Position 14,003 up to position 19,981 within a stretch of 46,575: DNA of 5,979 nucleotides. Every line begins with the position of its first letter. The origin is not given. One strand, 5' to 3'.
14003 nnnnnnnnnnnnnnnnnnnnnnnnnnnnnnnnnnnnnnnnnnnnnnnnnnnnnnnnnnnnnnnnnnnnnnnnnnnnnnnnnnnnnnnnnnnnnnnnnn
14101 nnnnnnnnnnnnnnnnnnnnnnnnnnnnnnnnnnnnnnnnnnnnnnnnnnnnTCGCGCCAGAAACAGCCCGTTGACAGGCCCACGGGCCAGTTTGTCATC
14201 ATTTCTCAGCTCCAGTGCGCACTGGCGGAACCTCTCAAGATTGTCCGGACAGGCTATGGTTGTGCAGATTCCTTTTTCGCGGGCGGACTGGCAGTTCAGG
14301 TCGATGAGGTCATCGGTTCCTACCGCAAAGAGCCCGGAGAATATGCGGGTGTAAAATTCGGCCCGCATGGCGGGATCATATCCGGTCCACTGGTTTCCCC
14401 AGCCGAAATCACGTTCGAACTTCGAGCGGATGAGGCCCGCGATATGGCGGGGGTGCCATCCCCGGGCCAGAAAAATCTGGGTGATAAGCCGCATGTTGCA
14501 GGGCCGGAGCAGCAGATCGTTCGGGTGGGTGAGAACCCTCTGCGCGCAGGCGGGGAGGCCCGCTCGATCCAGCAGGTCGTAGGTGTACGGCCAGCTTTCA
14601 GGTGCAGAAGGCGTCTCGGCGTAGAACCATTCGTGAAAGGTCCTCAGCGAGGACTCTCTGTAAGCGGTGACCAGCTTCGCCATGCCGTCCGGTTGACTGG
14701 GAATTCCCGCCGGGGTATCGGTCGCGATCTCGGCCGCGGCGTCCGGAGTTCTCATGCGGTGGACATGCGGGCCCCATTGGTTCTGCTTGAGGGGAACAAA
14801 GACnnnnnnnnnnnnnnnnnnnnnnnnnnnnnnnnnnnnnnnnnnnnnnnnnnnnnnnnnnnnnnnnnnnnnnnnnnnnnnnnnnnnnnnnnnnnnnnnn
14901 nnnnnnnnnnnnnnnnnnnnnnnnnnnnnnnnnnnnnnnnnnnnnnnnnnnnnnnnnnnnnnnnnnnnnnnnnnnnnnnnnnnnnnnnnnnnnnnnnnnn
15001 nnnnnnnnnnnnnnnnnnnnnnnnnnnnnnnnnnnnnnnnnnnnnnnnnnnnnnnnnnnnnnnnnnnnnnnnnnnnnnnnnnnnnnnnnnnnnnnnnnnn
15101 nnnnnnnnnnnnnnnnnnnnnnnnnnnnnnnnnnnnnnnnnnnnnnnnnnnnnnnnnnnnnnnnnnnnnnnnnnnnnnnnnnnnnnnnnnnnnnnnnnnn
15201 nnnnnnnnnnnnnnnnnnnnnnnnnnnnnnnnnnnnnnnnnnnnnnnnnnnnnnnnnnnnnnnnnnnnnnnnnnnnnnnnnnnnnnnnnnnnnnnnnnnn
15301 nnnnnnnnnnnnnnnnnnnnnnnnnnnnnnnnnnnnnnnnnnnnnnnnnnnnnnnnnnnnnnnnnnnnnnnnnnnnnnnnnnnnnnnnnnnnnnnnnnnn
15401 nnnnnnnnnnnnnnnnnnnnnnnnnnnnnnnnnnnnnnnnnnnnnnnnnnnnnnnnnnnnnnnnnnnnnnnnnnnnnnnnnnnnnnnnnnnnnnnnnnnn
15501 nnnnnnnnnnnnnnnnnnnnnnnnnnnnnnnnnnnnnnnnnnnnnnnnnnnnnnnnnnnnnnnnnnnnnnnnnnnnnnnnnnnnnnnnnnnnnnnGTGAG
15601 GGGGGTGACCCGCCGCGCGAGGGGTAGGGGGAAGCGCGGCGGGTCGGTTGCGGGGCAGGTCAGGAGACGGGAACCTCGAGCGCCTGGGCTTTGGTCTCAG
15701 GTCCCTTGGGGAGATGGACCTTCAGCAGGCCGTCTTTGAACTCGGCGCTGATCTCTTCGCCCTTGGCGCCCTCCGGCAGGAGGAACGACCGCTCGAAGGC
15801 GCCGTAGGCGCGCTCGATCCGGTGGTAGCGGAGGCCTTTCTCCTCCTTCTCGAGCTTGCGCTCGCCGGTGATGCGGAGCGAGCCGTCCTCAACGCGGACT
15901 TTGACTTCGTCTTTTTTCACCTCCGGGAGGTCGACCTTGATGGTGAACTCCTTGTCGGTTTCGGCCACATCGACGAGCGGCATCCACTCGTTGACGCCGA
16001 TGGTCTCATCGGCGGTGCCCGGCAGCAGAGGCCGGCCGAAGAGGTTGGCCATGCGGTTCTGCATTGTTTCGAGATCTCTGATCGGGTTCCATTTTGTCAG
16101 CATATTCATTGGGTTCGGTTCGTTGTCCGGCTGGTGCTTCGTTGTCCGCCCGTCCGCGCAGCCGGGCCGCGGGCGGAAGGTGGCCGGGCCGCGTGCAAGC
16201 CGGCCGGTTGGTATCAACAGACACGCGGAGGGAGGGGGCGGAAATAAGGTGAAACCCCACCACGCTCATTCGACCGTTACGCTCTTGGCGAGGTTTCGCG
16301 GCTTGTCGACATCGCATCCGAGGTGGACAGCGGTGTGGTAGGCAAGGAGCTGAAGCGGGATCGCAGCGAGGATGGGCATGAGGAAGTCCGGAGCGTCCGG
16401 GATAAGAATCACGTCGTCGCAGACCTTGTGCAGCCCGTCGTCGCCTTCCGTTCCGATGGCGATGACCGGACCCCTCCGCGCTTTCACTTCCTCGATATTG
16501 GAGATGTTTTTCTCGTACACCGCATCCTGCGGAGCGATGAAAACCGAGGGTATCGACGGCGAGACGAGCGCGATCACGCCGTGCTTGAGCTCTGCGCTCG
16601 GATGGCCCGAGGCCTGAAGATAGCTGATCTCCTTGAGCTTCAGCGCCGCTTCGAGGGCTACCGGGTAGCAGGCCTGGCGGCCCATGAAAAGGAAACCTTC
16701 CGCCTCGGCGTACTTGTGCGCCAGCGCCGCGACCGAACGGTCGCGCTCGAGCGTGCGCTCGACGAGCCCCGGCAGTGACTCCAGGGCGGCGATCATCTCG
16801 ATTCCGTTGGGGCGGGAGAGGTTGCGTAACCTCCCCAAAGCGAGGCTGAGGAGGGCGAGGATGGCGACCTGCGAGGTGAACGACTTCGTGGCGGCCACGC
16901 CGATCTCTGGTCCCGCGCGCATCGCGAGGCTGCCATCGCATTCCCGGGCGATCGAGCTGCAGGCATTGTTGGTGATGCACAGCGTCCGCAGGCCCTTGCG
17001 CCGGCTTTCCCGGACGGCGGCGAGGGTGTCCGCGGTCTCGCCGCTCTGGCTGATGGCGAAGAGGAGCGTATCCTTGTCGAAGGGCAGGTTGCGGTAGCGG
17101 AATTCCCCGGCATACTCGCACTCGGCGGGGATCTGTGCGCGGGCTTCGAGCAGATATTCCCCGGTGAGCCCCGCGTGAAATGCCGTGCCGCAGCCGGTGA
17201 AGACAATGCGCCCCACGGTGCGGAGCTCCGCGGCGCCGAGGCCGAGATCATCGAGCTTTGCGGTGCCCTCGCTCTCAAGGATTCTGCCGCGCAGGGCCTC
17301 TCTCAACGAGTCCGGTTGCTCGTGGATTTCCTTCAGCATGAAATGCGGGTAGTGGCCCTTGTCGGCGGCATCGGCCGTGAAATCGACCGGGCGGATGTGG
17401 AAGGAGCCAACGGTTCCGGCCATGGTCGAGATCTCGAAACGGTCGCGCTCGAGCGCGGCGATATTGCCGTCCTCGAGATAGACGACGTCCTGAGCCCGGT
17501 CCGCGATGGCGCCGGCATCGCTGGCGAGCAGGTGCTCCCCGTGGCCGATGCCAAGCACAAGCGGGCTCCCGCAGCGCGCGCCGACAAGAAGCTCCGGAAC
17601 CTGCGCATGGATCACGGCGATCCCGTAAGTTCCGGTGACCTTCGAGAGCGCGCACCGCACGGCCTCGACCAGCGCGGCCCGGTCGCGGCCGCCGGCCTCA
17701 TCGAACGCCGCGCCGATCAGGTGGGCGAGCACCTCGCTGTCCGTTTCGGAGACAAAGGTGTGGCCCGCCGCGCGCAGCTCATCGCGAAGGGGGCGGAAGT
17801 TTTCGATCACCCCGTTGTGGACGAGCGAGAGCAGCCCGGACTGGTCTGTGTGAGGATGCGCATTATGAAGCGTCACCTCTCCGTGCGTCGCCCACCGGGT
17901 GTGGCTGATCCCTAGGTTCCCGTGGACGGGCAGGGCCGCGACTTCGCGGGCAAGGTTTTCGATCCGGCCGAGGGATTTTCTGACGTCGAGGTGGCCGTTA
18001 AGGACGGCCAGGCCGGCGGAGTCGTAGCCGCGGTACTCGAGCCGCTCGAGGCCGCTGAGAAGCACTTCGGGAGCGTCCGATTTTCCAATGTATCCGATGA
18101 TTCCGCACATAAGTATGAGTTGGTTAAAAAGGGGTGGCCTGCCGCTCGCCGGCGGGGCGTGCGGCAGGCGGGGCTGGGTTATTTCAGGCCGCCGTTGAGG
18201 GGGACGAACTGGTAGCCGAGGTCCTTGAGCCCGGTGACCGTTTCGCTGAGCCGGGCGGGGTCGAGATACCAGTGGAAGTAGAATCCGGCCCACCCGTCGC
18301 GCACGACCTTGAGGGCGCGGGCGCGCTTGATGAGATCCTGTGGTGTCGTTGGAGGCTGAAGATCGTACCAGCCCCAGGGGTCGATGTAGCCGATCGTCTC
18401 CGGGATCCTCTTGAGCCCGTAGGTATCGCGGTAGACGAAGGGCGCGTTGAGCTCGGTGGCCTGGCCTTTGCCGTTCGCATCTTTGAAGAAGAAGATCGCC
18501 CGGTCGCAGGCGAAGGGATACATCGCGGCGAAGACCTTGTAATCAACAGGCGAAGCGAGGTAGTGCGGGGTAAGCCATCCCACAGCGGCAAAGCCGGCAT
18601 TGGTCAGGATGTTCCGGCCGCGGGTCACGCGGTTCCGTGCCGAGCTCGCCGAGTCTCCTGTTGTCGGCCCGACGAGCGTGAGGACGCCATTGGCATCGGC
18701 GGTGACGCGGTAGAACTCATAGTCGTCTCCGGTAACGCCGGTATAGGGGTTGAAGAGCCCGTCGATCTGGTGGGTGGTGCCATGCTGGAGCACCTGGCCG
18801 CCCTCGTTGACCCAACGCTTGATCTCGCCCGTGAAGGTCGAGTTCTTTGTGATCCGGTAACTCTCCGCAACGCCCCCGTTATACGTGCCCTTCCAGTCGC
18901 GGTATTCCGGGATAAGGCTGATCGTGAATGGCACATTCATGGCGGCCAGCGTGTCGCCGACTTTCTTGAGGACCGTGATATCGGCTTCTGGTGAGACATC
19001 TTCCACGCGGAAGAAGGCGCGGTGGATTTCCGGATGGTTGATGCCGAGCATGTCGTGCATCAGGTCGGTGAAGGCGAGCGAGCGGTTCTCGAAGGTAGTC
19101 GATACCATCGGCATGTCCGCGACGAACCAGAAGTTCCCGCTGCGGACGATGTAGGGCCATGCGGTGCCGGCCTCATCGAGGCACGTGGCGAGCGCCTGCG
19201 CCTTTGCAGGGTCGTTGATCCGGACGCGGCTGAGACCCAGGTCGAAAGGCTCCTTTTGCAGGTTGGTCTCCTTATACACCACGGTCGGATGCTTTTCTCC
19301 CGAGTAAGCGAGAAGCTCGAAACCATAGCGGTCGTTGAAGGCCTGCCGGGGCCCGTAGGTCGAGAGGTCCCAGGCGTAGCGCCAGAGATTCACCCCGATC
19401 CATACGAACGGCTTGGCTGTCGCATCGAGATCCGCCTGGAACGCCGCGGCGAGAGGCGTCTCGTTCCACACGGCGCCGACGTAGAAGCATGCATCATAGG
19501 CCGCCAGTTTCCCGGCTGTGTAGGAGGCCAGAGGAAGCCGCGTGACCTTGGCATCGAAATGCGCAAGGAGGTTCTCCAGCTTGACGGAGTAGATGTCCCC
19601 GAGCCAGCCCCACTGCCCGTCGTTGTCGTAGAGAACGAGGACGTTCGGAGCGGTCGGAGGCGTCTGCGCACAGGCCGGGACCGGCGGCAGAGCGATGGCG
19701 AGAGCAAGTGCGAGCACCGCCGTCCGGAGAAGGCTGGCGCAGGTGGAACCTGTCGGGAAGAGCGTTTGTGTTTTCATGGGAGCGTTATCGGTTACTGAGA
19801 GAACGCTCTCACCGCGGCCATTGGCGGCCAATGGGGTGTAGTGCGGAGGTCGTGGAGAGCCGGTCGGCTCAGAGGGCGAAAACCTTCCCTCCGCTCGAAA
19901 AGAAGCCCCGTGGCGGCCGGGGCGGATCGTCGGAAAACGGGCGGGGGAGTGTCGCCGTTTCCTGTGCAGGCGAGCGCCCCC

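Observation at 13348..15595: Chromosomal AEP (PriS/PrimPol)-like protein with a Cys-rich C-terminal domain, overlapping an EndoIV-fold TIM-barrel gene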

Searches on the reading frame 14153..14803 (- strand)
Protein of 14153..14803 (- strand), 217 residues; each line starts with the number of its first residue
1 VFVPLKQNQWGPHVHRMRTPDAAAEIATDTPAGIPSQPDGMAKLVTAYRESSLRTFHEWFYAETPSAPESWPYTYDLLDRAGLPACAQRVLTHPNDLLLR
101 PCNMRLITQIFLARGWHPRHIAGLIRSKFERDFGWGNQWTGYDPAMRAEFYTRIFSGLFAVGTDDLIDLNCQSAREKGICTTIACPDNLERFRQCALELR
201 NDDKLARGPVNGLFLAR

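Call 44: predict_structure(alignment_id=A3)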
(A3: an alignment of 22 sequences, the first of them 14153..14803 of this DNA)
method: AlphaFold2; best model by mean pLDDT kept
length: 217 residues; sequences in the alignment: 22
mean_pLDDT: 81.4   pTM: 0.73
mean pLDDT of the five models: 81.4, 71.6, 68.9, 68.2, 66.2
residues with pLDDT >= 90: 61; 70-90: 115; 50-70: 34; < 50: 7
segments of 3 or more residues with pLDDT < 50: 207-212
pLDDT, mean of each block of 10 residues (from residue 1): 62 76 78 75 90 87 89 89 91 87 92 90 90 63 84 90 85 88 85 87 54 51
secondary structure, 60 per line:
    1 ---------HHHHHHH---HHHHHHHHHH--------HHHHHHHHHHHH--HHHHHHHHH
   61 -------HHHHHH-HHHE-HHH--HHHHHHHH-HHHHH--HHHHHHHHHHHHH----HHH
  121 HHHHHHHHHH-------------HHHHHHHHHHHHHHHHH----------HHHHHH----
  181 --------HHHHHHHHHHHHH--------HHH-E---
elements in order: H10-16 H20-29 H38-49 H52-60 H68-73 H85-92 H94-98 H101-113 H118-130 H144-160 H171-176 H189-201

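Call 46: fold_search(model_id=the predicted structure, library=pdb)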
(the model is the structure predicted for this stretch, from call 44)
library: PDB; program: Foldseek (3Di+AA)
matches with E <= 10: 33; with E <= 0.001: 0
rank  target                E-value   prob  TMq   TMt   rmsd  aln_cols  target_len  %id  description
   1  8r6r_F                8.0e-01  0.09  0.17  0.13  18.6       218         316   14  Mycobacterium smegnatis RNA polymerase RP2-like transcription initiation complex with SigmaA, RbpA and open promoter D (released 2024-10-02)
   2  5vi8_F                1.1e+00  0.08  0.17  0.13  18.7       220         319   14  Structure of a mycobacterium smegmatis transcription initiation complex with an upstream-fork promoter fragment (released 2017-04-26)
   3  6ccv_F                1.7e+00  0.07  0.17  0.14  18.9       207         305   14  Crystal structure of a Mycobacterium smegmatis RNA polymerase transcription initiation complex with inhibitor Rifampic (released 2018-08-15)
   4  5tw1_F                2.4e+00  0.06  0.17  0.13  18.8       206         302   14  Crystal structure of a Mycobacterium smegmatis transcription initiation complex with RbpA (released 2017-01-18)
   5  6wah_D                3.0e+00  0.08  0.20  0.21  15.0       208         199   13  Crystal Structure of SmcR L139R from Vibrio vulnificus (released 2020-06-17)
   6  4d5t_C                3.5e+00  0.03  0.14  0.18  15.4       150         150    9  Structure of N-terminally truncated A49 from Vaccinia Virus Western Reserve (released 2015-01-21)
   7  8q3i_F                3.9e+00  0.03  0.17  0.17  21.1       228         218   13  Mycobacterium smegmatis RNA polymerase in complex with HelD, SigA and RbpA in State I (released 2024-08-14)
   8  4xds_D                3.9e+00  0.02  0.12  0.07  14.7       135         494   10  Deoxyguanosinetriphosphate Triphosphohydrolase from Escherichia coli with Nickel (released 2015-02-25)
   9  8dy9_F                4.5e+00  0.03  0.16  0.12  19.2       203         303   12  Streptomyces venezuelae RNAP unconstrained open promoter complex with WhiA and WhiB transcription factors (released 2023-03-01)
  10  1gcv_B                4.7e+00  0.06  0.17  0.23  12.7       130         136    8  DEOXY FORM HEMOGLOBIN FROM MUSTELUS GRISEUS (released 2000-08-31)
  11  2lyi_MODEL_1_A        4.7e+00  0.03  0.15  0.18  12.2       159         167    9  Repetitive domain (RP) of aciniform spidroin 1 from Nephila antipodiana (released 2013-01-16)
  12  6xl9_F                4.7e+00  0.02  0.14  0.08  30.7       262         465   13  Cryo-EM structure of EcmrR-RNAP-promoter initial transcribing complex with 3-nt RNA transcript (EcmrR-RPitc-3nt) (released 2021-04-07)
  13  5x3r_D                5.4e+00  0.06  0.21  0.22  14.6       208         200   12  Crystal structure of the SmcR complexed with QStatin (released 2018-01-24)
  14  6vvv_F                5.4e+00  0.03  0.18  0.14  18.7       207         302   14  Crystal structure of a Mycobacterium smegmatis transcription initiation complex with Rifampicin-resistant RNA polymera (released 2020-10-21)
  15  8iml_B                5.7e+00  0.05  0.20  0.24  17.7       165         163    9  Rs2I-Rs2II, Rs1I-Rs1II, RbI-RbII cylinder in cyanobacterial phycobilisome from Anthocerotibacter panamensis (Cluster D (released 2023-10-25)
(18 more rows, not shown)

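Call 69: search_solved_structures(query=A3, max_evalue=10, show_alignments=0)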
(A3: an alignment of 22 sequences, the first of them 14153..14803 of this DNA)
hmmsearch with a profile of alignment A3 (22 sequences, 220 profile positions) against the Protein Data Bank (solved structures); distinct sequences matched with E-value up to 10: 0.

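Call 71: fold_search(model_id=the predicted structure, library=viral)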
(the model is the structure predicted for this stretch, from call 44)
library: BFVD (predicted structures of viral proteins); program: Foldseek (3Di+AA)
matches with E <= 10: 48; with E <= 0.001: 0
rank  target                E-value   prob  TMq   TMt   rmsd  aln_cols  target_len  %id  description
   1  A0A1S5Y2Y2            6.7e-01  0.60  0.34  0.24  13.7       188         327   18  Archaeal/eukaryotic-type DNA primase large subunit [uncultured archaeal virus]
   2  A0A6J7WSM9            1.8e+00  0.09  0.17  0.23  16.9       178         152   10  Uncharacterized protein [uncultured Caudovirales phage]
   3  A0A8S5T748            2.2e+00  0.03  0.13  0.13  18.9       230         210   12  Minor tail protein (Fragment) [Siphoviridae sp. ctmqi22]
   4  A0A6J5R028            2.9e+00  0.04  0.15  0.17  17.8       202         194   16  Uncharacterized protein [uncultured Caudovirales phage]
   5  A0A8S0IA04            3.2e+00  0.06  0.17  0.17  15.8       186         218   12  (no name in the UniProt tables at hand)
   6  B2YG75                3.4e+00  0.02  0.15  0.10  21.1       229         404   14  Uncharacterized protein [Musca hytrovirus(isolate Musca domestica/United States/Boucias/-)]
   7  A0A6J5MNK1            3.6e+00  0.04  0.18  0.15  21.7       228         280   13  Uncharacterized protein [uncultured Caudovirales phage]
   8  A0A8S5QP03            3.7e+00  0.07  0.18  0.24  13.2       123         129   16  Uncharacterized protein [Caudovirales sp. ctSH72]
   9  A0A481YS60            3.9e+00  0.12  0.18  0.20  10.6        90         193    9  Uncharacterized protein (Fragment) [Marseillevirus LCMAC101]
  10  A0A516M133            4.1e+00  0.20  0.29  0.20   5.0       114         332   16  (no name in the UniProt tables at hand)
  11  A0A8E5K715            4.8e+00  0.04  0.16  0.14  12.0        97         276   18  (no name in the UniProt tables at hand)
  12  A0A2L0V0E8            4.8e+00  0.02  0.15  0.11  14.8       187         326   12  Uncharacterized protein [Agrobacterium phage Atu_ph07]
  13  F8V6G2                4.8e+00  0.02  0.15  0.15  21.8       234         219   11  Uncharacterized protein R618b [Acanthamoeba polyphaga mimivirus]
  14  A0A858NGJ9            5.0e+00  0.02  0.15  0.13  27.4       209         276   16  (no name in the UniProt tables at hand)
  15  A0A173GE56            5.3e+00  0.02  0.13  0.14  18.2       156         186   10  Uncharacterized protein [Erwinia phage vB_EamM_RAY]
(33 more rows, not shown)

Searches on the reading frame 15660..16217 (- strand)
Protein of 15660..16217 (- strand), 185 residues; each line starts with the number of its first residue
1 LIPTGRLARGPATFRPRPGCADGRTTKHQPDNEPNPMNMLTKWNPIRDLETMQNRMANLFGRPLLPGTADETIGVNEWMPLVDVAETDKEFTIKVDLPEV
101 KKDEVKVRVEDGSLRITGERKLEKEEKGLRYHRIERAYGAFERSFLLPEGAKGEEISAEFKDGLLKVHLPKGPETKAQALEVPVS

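Call 3: search_protein_families(library=pfam, proteins=[window:15660-16217:-], max_evalue=1)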
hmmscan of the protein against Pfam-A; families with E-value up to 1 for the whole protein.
window:15660-16217:- (185 aa): 6 families
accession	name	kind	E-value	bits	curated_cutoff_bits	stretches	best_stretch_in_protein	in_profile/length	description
PF00011.27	HSP20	-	5.7e-25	87.8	20.8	1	84-183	2-100/102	Hsp20/alpha crystallin family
PF17886.7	ArsA_HSP20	-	4e-08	33.1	22.5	1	88-168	1-62/63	HSP20-like domain found in ArsA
PF04969.22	CS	-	0.0011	20.4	21.3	1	85-121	6-44/78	CS domain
PF18046.7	FKBP26_C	-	0.0079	16.8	27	1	93-117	9-33/72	FKBP26_C-terminal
PF10988.14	DUF2807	-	0.014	15.6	24.2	1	87-126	17-56/181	Putative auto-transporter adhesin, head GIN domain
PF23886.1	DUF7239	-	0.13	12.9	24.6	1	89-122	62-95/112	Family of unknown function (DUF7239)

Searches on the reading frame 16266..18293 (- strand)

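Call 76: search_protein_families(library=pfam, proteins=[window:16266-18293:-], max_evalue=0.00001)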
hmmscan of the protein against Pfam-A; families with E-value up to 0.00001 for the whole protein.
window:16266-18293:- (675 aa): 4 families
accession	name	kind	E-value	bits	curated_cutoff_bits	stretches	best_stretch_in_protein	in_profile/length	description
PF01380.27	SIS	-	5.2e-50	169.1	25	2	357-482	2-128/131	SIS domain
PF13522.11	GATase_6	-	9.6e-18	64.9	27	1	124-258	9-129/130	Glutamine amidotransferase domain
PF13537.11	GATase_7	-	5.7e-10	39.7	25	1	144-262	12-120/123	Glutamine amidotransferase domain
PF13230.11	GATase_4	-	1.6e-06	27.7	23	1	114-201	60-146/272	Glutamine amidotransferases class-II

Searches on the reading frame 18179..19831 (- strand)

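Call 76: search_protein_families(library=pfam, proteins=[window:18179-19831:-], max_evalue=0.00001)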
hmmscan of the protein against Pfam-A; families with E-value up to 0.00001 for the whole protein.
window:18179-19831:- (550 aa): 1 family
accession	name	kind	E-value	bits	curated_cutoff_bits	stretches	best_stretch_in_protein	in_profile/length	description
PF10096.14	DUF2334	-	2.2e-42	145.4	26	1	271-532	1-200/203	Uncharacterized protein conserved in bacteria (DUF2334)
